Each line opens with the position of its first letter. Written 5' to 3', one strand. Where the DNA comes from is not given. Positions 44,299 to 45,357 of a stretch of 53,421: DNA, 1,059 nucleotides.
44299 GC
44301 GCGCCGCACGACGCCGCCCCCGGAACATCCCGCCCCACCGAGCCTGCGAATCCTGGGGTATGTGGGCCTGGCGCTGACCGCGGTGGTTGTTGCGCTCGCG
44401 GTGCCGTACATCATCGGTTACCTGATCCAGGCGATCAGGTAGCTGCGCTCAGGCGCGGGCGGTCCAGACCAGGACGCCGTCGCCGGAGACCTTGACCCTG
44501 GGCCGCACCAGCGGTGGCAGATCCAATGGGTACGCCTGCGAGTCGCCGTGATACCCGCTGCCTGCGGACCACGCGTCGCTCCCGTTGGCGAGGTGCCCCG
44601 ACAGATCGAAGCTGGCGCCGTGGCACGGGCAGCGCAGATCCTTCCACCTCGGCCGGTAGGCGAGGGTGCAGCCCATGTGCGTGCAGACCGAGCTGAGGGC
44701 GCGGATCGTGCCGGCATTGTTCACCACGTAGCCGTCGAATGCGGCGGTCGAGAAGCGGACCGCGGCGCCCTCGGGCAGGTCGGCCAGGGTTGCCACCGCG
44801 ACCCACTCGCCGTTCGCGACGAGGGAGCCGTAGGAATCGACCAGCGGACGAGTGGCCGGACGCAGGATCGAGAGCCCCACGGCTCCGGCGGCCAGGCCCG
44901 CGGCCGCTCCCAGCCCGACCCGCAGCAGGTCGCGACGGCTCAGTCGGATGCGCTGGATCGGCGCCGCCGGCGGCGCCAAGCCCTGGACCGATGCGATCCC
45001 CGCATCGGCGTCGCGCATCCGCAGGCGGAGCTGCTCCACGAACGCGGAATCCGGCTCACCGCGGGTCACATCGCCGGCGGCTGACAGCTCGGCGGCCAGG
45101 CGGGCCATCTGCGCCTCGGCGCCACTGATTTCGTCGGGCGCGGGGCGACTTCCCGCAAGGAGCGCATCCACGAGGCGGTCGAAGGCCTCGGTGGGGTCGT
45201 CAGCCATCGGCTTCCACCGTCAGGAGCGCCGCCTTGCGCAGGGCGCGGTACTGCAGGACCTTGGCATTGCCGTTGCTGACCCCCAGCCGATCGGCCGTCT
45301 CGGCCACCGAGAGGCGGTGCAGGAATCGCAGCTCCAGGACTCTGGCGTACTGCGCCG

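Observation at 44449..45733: ECF sigma factor coupled to an anti-sigma-like protein whose sensor is a Tat-exported Rieske cluster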

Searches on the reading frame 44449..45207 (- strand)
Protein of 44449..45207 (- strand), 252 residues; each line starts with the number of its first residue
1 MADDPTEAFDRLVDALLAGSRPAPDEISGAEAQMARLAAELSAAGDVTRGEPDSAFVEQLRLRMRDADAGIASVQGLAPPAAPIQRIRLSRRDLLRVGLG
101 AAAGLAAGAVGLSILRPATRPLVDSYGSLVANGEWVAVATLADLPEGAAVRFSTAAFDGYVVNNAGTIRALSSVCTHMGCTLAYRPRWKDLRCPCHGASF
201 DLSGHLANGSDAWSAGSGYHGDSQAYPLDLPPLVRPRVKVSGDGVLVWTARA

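Call 3: search_protein_families(library=pfam, proteins=[window:44449-45207:-], max_evalue=0.1)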
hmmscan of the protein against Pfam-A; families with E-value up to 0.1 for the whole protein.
window:44449-45207:- (252 aa): 2 families
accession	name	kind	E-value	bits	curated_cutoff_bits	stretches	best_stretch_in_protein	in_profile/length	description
PF00355.32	Rieske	-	1.5e-13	50.8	20.3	1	134-209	1-78/88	Rieske [2Fe-2S] domain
PF10518.14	TAT_signal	-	0.047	14.1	22.7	0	89-108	2-21/21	TAT (twin-arginine translocation) pathway signal sequence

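Call 4: search_protein_families(library=ncbifam, proteins=[window:44449-45207:-], max_evalue=0.1)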
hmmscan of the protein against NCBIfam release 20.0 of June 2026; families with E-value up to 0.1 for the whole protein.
window:44449-45207:- (252 aa): 11 families
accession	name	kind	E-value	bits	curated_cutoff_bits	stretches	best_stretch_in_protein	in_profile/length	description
NF045928.1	Cytb6fFeSPetC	equivalog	7.1e-10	38.5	250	1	89-210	12-143/179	cytochrome b6-f complex iron-sulfur subunit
NF010001.0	PRK13474.1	subfamily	3e-09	36.4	154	1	161-210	91-142/178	cytochrome b6-f complex iron-sulfur subunit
TIGR01416.1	Rieske_proteo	equivalog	2.2e-08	34.3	97.4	1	170-210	111-154/176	ubiquinol-cytochrome c reductase iron-sulfur subunit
NF050121.1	bc1_QcrA_actin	exception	7.2e-08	32.3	275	1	165-203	237-276/319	cytochrome bc1 complex Rieske iron-sulfur subunit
TIGR02694.1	arsenite_ox_S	equivalog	2.6e-07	30.6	95.65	1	149-202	34-85/129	arsenate reductase (azurin) small subunit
NF041174.1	SDX_Thmprot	equivalog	3.6e-06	27.1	170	1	160-203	28-72/109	sulredoxin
NF007422.0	PRK09965.1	equivalog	6e-05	23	113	1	136-212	4-80/106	bifunctional 3-phenylpropionate/cinnamic acid dioxygenase ferredoxin subunit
NF042948.2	3PPDioc_HcaC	equivalog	0.00086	19.5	150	1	136-203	4-73/105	3-phenylpropionate/cinnamic acid dioxygenase ferredoxin subunit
NF058607.1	GlBtMonoOxGbcA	equivalog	0.006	15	670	1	160-207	82-132/420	glycine betaine monooxygenase oxygenase subunit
TIGR03229.1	benzo_1_2_benA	equivalog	0.011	14.6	780.95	1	132-215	36-123/433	benzoate 1,2-dioxygenase large subunit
TIGR02811.1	formate_TAT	hypoth_equivalog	0.028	14.8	48.45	1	87-112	7-33/66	formate dehydrogenase region TAT target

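Call 6: find_homologous_proteins(query=window:44449-45207:-)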
Query window:44449-45207:- (252 aa): 901 proteins with E <= 0.001 among 8000 candidates; the best 120 are listed.
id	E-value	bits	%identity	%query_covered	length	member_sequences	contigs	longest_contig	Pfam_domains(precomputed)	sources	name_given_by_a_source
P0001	1.5e-159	547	100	100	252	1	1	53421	PF00355.33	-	-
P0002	6.6e-146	503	93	100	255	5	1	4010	PF00355.33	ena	-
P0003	3.1e-138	477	89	100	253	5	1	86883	PF00355.33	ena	-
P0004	8.9e-134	463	87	100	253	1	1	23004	PF00355.33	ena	-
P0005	3.1e-129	448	83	100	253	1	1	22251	PF00355.33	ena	-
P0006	9.5e-126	437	82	100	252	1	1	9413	PF00355.33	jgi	jgi:cytochrome b6-f complex iron-sulfur subunit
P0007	4.3e-124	431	82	100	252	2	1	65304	PF00355.33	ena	-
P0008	4.6e-124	431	82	100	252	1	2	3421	PF00355.33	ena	-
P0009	3.9e-123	428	81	100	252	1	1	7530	PF00355.33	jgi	-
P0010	4.1e-123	428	81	100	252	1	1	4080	PF00355.33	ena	-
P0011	5.8e-123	427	81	100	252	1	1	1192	PF00355.33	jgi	jgi:nitrite reductase/ring-hydroxylating ferredoxin subunit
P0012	1.1e-122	427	81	100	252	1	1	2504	PF00355.33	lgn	-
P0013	1.4e-122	426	79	99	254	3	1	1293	PF00355.33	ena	-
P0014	1.6e-122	426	81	100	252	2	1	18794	PF00355.33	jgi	-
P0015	3.7e-122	425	79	100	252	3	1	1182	PF00355.33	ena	-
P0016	1.8e-121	423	79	100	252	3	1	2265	PF00355.33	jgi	jgi:nitrite reductase/ring-hydroxylating ferredoxin subunit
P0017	6.9e-121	421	79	100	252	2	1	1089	PF00355.33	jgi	jgi:cytochrome b6-f complex iron-sulfur subunit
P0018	7.7e-121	420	78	100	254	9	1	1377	PF00355.33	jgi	jgi:nitrite reductase/ring-hydroxylating ferredoxin subunit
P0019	9.7e-121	420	80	100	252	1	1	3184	PF00355.33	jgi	jgi:nitrite reductase/ring-hydroxylating ferredoxin subunit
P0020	1.2e-120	420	79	100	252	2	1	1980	PF00355.33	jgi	jgi:cytochrome b6-f complex iron-sulfur subunit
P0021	1.3e-120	420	79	100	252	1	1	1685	PF00355.33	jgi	jgi:cytochrome b6-f complex iron-sulfur subunit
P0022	2.0e-120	419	79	100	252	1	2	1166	PF00355.33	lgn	-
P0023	2.7e-120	419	79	100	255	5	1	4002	PF00355.33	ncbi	-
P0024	3.0e-120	419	80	100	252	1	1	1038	PF00355.33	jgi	jgi:cytochrome b6-f complex iron-sulfur subunit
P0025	9.0e-120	417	80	100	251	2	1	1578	PF00355.33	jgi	jgi:cytochrome b6-f complex iron-sulfur subunit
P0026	1.6e-119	416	79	100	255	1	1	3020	PF00355.33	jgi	jgi:cytochrome b6-f complex iron-sulfur subunit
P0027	1.7e-119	416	80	100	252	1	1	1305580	PF00355.33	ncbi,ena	-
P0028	2.0e-119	416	78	100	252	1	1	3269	PF00355.33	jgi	jgi:cytochrome b6-f complex iron-sulfur subunit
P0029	2.7e-119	415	78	100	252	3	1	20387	PF00355.33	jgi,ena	jgi:nitrite reductase/ring-hydroxylating ferredoxin subunit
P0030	3.0e-119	415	78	99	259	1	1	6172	PF00355.33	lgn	-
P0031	4.0e-119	415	78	100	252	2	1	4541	PF00355.33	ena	-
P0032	5.6e-119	414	77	100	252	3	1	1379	PF00355.33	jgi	-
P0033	3.1e-118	412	78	100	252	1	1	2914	PF00355.33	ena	-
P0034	5.7e-118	411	79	100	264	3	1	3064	PF00355.33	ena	-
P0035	1.1e-117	410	78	100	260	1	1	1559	PF00355.33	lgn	-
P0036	1.4e-117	410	77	100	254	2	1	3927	PF00355.33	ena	-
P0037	1.8e-117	409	78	100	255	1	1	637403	PF00355.33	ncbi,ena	-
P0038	1.9e-117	409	79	100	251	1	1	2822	PF00355.33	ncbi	-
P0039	1.9e-117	409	76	100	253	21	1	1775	PF00355.33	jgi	jgi:nitrite reductase/ring-hydroxylating ferredoxin subunit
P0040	3.5e-117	409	76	100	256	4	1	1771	PF00355.33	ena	-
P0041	5.4e-117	408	76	100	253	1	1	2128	PF00355.33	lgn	-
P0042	7.2e-117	407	76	100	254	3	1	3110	PF00355.33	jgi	jgi:cytochrome b6-f complex iron-sulfur subunit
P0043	7.9e-117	407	75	100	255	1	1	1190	PF00355.33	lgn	-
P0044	8.1e-117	407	76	100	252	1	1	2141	PF00355.33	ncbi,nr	ncbi:MAG: Rieske (2Fe-2S) protein [Chloroflexota bacterium]|nr:Rieske (2Fe-2S) protein [Chloroflexot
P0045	8.1e-117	407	76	100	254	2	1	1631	PF00355.33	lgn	-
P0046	1.0e-116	407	77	100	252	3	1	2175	PF00355.33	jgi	-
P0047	1.1e-116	407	77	100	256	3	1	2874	PF00355.33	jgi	-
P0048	2.1e-116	406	77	100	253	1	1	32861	PF00355.33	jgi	jgi:cytochrome b6-f complex iron-sulfur subunit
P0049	3.5e-116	405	77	100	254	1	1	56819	PF00355.33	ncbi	ncbi:MAG: Rieske (2Fe-2S) protein [Chloroflexota bacterium]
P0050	3.6e-116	405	75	100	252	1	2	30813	PF00355.33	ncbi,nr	ncbi:MAG: Rieske (2Fe-2S) protein [Chloroflexota bacterium]|nr:Rieske (2Fe-2S) protein [Chloroflexot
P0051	4.7e-116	405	76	100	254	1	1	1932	PF00355.33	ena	-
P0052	4.8e-116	405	76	100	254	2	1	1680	PF00355.33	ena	-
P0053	6.1e-116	404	77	99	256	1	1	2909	PF00355.33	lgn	-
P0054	8.9e-116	404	76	100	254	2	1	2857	PF00355.33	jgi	-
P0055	1.2e-115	403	74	100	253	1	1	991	PF00355.33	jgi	jgi:cytochrome b6-f complex iron-sulfur subunit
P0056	1.3e-115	403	77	100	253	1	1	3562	PF00355.33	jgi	jgi:nitrite reductase/ring-hydroxylating ferredoxin subunit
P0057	1.7e-115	403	76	100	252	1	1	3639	PF00355.33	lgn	-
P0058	1.9e-115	403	79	99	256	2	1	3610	PF00355.33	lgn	-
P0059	2.8e-115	402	75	100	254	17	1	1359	PF00355.33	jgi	-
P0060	3.1e-115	402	76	100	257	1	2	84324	PF00355.33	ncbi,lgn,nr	ncbi:MAG: Rieske (2Fe-2S) protein [Chloroflexi bacterium]|nr:Rieske (2Fe-2S) protein [Chloroflexota 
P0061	3.1e-115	402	76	100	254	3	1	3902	PF00355.33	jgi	jgi:cytochrome b6-f complex iron-sulfur subunit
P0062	3.8e-115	402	76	100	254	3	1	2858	PF00355.33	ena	-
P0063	4.5e-115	402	78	100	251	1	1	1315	PF00355.33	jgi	jgi:nitrite reductase/ring-hydroxylating ferredoxin subunit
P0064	4.8e-115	401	75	100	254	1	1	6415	PF00355.33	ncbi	-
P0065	5.0e-115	401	75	100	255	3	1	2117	PF00355.33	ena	-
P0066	7.3e-115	401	75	100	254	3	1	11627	PF00355.33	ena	-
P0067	1.0e-114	400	76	100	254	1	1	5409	PF00355.33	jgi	jgi:nitrite reductase/ring-hydroxylating ferredoxin subunit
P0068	1.1e-114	400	77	100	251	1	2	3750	PF00355.33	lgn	-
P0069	1.2e-114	400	78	100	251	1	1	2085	PF00355.33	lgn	-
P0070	1.8e-114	400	74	100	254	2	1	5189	PF00355.33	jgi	jgi:nitrite reductase/ring-hydroxylating ferredoxin subunit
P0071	2.8e-114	399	75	100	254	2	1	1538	PF00355.33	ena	-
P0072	3.0e-114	399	75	100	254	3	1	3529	PF00355.33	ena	-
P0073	3.2e-114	399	74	100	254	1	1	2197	PF00355.33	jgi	jgi:cytochrome b6-f complex iron-sulfur subunit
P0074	3.6e-114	399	76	100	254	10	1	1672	PF00355.33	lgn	-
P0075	3.8e-114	399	75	100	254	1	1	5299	PF00355.33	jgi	jgi:nitrite reductase/ring-hydroxylating ferredoxin subunit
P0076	5.3e-114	398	74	100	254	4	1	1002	PF00355.33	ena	-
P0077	5.9e-114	398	75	100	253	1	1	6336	PF00355.33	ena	-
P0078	7.0e-114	398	77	100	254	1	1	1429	PF00355.33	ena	-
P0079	7.3e-114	398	75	100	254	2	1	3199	PF00355.33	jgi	jgi:cytochrome b6-f complex iron-sulfur subunit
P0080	7.6e-114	398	75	100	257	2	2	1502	PF00355.33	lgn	-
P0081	1.0e-113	397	77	100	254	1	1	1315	PF00355.33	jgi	-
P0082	1.3e-113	397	77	100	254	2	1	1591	PF00355.33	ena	-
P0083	1.3e-113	397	75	100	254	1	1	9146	PF00355.33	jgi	jgi:cytochrome b6-f complex iron-sulfur subunit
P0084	1.5e-113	397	75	100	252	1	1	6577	PF00355.33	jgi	jgi:nitrite reductase/ring-hydroxylating ferredoxin subunit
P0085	1.8e-113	396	76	100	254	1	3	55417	PF00355.33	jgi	jgi:nitrite reductase/ring-hydroxylating ferredoxin subunit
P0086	2.1e-113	396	75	100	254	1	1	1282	PF00355.33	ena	-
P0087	2.3e-113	396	75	100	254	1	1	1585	PF00355.33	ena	-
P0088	2.8e-113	396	74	100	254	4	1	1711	PF00355.33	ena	-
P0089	2.9e-113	396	76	100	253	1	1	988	PF00355.33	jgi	jgi:nitrite reductase/ring-hydroxylating ferredoxin subunit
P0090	3.7e-113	395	76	100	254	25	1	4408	PF00355.33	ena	-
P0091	1.1e-112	394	75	100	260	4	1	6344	PF00355.33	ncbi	-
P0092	1.3e-112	394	75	100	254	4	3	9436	PF00355.33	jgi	jgi:cytochrome b6-f complex iron-sulfur subunit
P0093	1.5e-112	393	75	100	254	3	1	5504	PF00355.33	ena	-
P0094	1.6e-112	393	74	100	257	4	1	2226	PF00355.33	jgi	jgi:cytochrome b6-f complex iron-sulfur subunit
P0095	1.6e-112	393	76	100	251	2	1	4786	PF00355.33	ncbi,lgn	-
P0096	1.6e-112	393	74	100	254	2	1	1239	PF00355.33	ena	-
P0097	2.1e-112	393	74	100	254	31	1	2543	PF00355.33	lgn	-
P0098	2.6e-112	393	73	100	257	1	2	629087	PF00355.33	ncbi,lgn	ncbi:MAG: Rieske (2Fe-2S) protein [Chloroflexota bacterium]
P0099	3.4e-112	392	74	100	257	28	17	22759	PF00355.33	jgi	jgi:nitrite reductase/ring-hydroxylating ferredoxin subunit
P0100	3.8e-112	392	74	100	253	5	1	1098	PF00355.33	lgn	-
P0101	6.0e-112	391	73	100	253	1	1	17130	PF00355.33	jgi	jgi:cytochrome b6-f complex iron-sulfur subunit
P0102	6.4e-112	391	74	100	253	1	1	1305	PF00355.33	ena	-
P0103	8.3e-112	391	74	100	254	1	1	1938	PF00355.33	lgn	-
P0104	9.8e-112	391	74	100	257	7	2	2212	PF00355.33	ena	-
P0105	1.1e-111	390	74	100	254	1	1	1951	PF00355.33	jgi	jgi:nitrite reductase/ring-hydroxylating ferredoxin subunit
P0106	1.2e-111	390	75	100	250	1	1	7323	PF00355.33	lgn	-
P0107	1.6e-111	390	74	100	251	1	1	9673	PF00355.33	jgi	jgi:cytochrome b6-f complex iron-sulfur subunit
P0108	1.9e-111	390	74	100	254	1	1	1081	PF00355.33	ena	-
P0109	2.0e-111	390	73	100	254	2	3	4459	PF00355.33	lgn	-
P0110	4.3e-111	389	77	100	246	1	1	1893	PF00355.33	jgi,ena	-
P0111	5.0e-111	388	73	100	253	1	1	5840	PF00355.33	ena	-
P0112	5.5e-111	388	77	98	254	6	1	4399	PF00355.33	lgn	-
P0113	7.2e-111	388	75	100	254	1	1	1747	PF00355.33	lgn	-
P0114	8.7e-111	388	73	100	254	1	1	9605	PF00355.33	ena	-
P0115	1.3e-110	387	73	100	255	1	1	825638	PF00355.33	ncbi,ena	-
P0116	1.5e-110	387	74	100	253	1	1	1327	PF00355.33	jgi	-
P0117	1.6e-110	387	74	98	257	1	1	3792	PF00355.33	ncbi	-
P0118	1.7e-110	387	72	100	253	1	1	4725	PF00355.33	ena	-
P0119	2.7e-110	386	75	95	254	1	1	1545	PF00355.33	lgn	-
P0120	4.9e-110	385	74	100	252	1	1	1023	PF00355.33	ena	-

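Call 17: find_related_loci(query=A1, collection=genome_contigs, flank=8000)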
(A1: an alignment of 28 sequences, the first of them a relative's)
Query A1 (252 aa) in genome_contigs; peptide patterns used: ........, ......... (x = any residue, [..] = any of these).
188 stretches matched a pattern; 126 encode a relative of the query (tblastn E <= 1e-3); the best 80 are kept; 80 distinct loci.
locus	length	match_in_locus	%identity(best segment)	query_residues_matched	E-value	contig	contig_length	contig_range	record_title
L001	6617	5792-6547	79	1-252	1e-108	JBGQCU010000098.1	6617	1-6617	MAG: Candidatus Limnocylindria bacterium isolate OBJ2_061818_110_32 k141_439612_length_6617_cov_20.4376, whole genome sh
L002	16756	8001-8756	80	1-252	7e-108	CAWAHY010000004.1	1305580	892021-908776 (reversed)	MAG: uncultured Chloroflexia bacterium isolate MFD02242.bin.2.61 genome assembly, contig: contig_7943, whole genome shot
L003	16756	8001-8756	75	1-252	3e-107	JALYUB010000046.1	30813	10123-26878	MAG: Chloroflexota bacterium isolate LAG bin6 SD1463-65_k127_332969, whole genome shotgun sequence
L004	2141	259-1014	76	1-252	5e-112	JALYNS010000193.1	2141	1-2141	MAG: Chloroflexota bacterium isolate DRA bin6 SD1702-04_k127_1449490, whole genome shotgun sequence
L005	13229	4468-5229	77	1-252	2e-106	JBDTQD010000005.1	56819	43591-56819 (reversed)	MAG: Chloroflexota bacterium isolate cluster3_bin.213 NODE_1267_length_56819_cov_39.868720, whole genome shotgun sequenc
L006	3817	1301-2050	72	1-252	3e-107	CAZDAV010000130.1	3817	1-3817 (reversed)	MAG TPA_asm: uncultured Steroidobacteraceae bacterium isolate SRP136066_co1_188 genome assembly, contig: NODE_46887_leng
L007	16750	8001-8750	78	2-252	2e-104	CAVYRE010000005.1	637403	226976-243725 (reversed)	MAG: uncultured Chloroflexia bacterium isolate MFD06085.bin.1.42 genome assembly, contig: contig_6631, whole genome shot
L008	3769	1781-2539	73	1-251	7e-103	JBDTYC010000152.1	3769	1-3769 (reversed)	MAG: Chloroflexota bacterium isolate cluster4_bin.130 NODE_118028_length_3769_cov_7.399569, whole genome shotgun sequenc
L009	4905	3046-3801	72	1-252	1e-101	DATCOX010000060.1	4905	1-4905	MAG TPA_asm: Candidatus Limnocylindria bacterium isolate SMAG_U7212 k141_335133, whole genome shotgun sequence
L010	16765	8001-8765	73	1-252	7e-101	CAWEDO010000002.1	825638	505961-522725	MAG: uncultured Chloroflexia bacterium isolate MFD04944.bin.1.320 genome assembly, contig: contig_38707, whole genome sh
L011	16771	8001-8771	76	1-252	9e-101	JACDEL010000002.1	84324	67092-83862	MAG: Chloroflexi bacterium isolate MGR_bin359 SD2903_NODE_11_length_84324_cov_1.807167, whole genome shotgun sequence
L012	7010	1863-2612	73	1-248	9e-98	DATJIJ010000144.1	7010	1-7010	MAG TPA_asm: Candidatus Methylomirabilota bacterium isolate SMAG_U15535 k141_9262870, whole genome shotgun sequence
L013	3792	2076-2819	74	7-252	4e-95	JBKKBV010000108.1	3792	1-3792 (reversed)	MAG: Candidatus Limnocylindria bacterium isolate swi_bin.375 S1Ck127_6712617_flag_0_multi_5.7424_len_3792, whole genome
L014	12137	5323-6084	69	1-251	4e-93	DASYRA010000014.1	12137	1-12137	MAG TPA_asm: Candidatus Limnocylindria bacterium isolate SMAG_U4499 k141_3586174, whole genome shotgun sequence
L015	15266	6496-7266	76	1-252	1e-92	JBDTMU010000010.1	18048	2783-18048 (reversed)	MAG: Chloroflexota bacterium isolate cluster3_bin.133 NODE_11373_length_18048_cov_15.419052, whole genome shotgun sequen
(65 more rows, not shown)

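Call 28: predict_structure(alignment_id=A1)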
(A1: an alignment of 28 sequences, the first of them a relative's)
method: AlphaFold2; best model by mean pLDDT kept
length: 252 residues; sequences in the alignment: 28
mean_pLDDT: 49.9   pTM: 0.36
mean pLDDT of the five models: 49.9, 43.1, 41.0, 40.3, 40.2
residues with pLDDT >= 90: 0; 70-90: 10; 50-70: 110; < 50: 132
segments of 3 or more residues with pLDDT < 50: 44-48, 50-52, 73-81, 83-116, 128-131, 143-181, 209-219, 225-236, 249-252
pLDDT, mean of each block of 10 residues (from residue 1): 62 67 69 57 50 52 52 47 48 43 37 47 50 53 45 41 34 36 59 56 53 43 46 44 57 38
secondary structure, 60 per line:
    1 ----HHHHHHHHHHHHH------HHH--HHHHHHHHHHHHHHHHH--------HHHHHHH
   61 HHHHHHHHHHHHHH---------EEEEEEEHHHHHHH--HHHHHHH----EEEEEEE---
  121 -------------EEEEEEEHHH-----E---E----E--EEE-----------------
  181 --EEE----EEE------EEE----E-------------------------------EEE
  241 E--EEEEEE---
elements in order: H5-17 H29-45 H54-74 E84-90 H91-97 H100-106 E111-117 E134-140 E161-163 E183-185 E190-192 E199-201 E238-241 E244-249

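Call 68: search_solved_structures(query=window:44449-45207:-, max_evalue=0.001, show_alignments=2)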
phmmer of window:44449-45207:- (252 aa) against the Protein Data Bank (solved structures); distinct sequences matched with E-value up to 0.001: 57.
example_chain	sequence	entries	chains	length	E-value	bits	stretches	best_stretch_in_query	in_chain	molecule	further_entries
8hn2_A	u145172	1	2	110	1.9e-10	44.1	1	136-210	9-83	Cytochrome b6-f complex iron-sulfur subunit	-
5cxm_A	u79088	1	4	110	5.9e-09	39.2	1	131-209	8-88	Cytochrome b6/f complex iron-sulfur subunit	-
8r3a_B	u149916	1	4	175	1.2e-07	35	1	87-203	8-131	Arsenite oxidase small subunit AioB Rieske [2Fe-2S] cluster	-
9rk4_A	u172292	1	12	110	2.4e-07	33.9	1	159-204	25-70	Similar to the Rieske Protein II of bc1 complex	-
1q90_C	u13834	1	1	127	6.7e-07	32.5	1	124-212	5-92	Cytochrome B6-F complex iron-sulfur subunit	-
2zt9_D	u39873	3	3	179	6.8e-07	32.5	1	166-211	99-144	Cytochrome b6-f complex iron-sulfur subunit 1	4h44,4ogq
1vf5_D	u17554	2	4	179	1.2e-06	31.7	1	166-211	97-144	RIESKE IRON-SULFUR PROTEIN | Cytochrome b6-f complex iron-sulfur subunit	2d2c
2e74_D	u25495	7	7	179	1.6e-06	31.3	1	166-211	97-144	Cytochrome b6-f complex iron-sulfur subunit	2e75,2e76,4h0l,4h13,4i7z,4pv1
8cff_B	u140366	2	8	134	4.3e-06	29.8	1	149-202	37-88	Arsenite oxidase subunit AioB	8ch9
8cgs_B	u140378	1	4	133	4.3e-06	29.8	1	149-202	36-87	AioB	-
3azc_A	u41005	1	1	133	5.1e-06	29.6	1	170-210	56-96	Cytochrome b6-f complex iron-sulfur subunit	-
7zxy_D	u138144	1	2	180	6.8e-06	29.2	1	160-211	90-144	Cytochrome b6-f complex iron-sulfur subunit 2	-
7r0w_D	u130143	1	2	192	7.4e-06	29.1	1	160-211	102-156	Rieske domain, PetC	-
1rfs_A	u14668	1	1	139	1.2e-05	28.4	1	169-212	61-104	RIESKE PROTEIN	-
9rk3_A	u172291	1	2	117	1.4e-05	28.1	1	147-204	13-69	Similar to Rieske 2Fe-2S iron sulfur protein (Cytochrome b6-F complex)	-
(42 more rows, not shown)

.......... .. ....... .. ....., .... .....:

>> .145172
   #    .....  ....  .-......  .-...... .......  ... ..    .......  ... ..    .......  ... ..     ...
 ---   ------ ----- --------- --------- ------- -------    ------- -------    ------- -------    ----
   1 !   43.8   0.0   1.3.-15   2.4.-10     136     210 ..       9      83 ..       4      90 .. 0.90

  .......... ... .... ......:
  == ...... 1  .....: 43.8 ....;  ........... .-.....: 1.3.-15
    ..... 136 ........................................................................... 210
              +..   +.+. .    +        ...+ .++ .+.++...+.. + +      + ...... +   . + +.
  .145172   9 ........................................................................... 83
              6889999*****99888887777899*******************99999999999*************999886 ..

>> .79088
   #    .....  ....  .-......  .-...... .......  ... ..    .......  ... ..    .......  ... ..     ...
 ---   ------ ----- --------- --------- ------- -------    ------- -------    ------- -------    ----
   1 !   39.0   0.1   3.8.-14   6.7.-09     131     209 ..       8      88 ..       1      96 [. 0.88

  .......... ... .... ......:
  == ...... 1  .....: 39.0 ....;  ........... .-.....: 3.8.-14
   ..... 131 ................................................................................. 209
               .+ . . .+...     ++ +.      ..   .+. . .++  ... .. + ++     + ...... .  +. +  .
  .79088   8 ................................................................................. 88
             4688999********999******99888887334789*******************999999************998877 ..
